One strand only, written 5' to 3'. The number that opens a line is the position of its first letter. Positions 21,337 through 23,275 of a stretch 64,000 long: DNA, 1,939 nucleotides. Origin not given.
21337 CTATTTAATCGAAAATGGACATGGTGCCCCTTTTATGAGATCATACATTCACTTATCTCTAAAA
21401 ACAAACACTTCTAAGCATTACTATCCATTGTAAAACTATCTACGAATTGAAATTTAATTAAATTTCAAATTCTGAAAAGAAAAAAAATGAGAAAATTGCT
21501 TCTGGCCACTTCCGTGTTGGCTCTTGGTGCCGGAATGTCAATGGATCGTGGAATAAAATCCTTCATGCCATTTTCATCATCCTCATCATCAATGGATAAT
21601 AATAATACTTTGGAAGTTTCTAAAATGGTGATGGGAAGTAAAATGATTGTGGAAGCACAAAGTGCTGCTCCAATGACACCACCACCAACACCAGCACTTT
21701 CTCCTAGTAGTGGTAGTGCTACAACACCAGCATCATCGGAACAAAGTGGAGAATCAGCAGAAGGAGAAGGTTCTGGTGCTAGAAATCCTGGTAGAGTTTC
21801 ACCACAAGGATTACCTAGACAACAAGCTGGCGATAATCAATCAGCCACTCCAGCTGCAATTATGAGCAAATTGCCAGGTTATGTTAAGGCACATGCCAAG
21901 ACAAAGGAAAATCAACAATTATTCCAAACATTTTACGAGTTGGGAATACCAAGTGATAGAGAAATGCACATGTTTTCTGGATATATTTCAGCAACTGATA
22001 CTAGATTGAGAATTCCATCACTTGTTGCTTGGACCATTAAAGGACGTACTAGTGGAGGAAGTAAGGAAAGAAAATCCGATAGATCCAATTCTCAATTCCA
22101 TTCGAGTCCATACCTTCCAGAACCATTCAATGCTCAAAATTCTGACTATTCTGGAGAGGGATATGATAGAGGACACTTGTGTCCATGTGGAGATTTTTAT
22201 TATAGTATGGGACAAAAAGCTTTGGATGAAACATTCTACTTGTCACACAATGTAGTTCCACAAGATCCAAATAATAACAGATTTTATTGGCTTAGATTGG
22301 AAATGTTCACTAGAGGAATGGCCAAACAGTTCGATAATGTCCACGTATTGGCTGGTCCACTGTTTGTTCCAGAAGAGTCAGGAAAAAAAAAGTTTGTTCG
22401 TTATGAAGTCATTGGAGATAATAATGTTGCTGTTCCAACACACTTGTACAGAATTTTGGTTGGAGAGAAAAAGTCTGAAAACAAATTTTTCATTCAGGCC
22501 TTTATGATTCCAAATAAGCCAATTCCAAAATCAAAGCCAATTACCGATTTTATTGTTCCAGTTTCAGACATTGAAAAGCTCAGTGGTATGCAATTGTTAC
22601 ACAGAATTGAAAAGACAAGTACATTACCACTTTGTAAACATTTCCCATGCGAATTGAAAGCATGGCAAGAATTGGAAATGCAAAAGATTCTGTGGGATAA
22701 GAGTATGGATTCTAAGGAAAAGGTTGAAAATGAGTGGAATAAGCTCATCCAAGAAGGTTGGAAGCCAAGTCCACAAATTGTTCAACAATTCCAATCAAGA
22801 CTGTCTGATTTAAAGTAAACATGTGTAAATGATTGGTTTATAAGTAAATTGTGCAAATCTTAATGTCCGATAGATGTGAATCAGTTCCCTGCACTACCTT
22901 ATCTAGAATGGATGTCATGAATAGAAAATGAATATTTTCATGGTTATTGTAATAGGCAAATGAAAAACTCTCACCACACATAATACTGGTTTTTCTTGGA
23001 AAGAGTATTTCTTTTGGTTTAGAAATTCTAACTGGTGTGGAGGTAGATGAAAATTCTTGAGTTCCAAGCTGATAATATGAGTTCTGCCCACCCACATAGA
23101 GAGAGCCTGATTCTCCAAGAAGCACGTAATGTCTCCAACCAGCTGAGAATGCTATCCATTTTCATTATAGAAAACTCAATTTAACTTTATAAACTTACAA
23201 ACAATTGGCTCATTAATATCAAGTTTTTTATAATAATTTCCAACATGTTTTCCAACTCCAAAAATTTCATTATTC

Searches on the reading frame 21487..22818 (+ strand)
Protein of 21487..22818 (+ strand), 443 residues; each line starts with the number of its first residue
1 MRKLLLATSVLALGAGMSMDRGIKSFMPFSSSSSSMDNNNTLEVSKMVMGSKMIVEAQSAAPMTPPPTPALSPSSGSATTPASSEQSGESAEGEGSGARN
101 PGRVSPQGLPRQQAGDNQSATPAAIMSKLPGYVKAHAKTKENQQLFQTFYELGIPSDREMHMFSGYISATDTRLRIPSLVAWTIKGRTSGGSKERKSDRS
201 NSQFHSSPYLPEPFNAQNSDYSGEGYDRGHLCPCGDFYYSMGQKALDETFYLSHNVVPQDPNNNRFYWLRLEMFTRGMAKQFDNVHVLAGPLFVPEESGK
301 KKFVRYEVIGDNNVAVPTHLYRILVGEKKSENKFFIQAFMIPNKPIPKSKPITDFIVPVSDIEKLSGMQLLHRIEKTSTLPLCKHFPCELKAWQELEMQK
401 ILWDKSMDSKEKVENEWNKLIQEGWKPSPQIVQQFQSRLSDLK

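Call 4: search_protein_families(library=pfam, proteins=[window:21487-22818:+])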
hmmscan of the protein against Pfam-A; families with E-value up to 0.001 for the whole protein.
window:21487-22818:+ (443 aa): 1 family
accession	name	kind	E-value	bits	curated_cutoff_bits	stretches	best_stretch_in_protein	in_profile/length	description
PF01223.29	Endonuclease_NS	-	4e-47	161.2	23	1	154-373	12-219/223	DNA/RNA non-specific endonuclease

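Call 6: find_encoding_contigs(protein=window:21487-22815:+, flank=10000, max_places=4)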
Protein window:21487-22815:+ (443 aa): no gene with exactly this product is on record in the collection.

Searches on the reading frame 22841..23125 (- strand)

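Call 33: search_protein_families(library=pfam, proteins=[window:22841-23125:-], max_evalue=1)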
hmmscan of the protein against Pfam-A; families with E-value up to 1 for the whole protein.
window:22841-23125:- (95 aa): 2 families
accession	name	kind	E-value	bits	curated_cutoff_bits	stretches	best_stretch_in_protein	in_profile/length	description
PF00415.24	RCC1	-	1.1e-09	39.1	21.7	1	6-57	1-49/50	Regulator of chromosome condensation (RCC1) repeat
PF25390.1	WD40_RLD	-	6.4e-06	26.2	150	1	3-61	210-264/363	RCC1-like domain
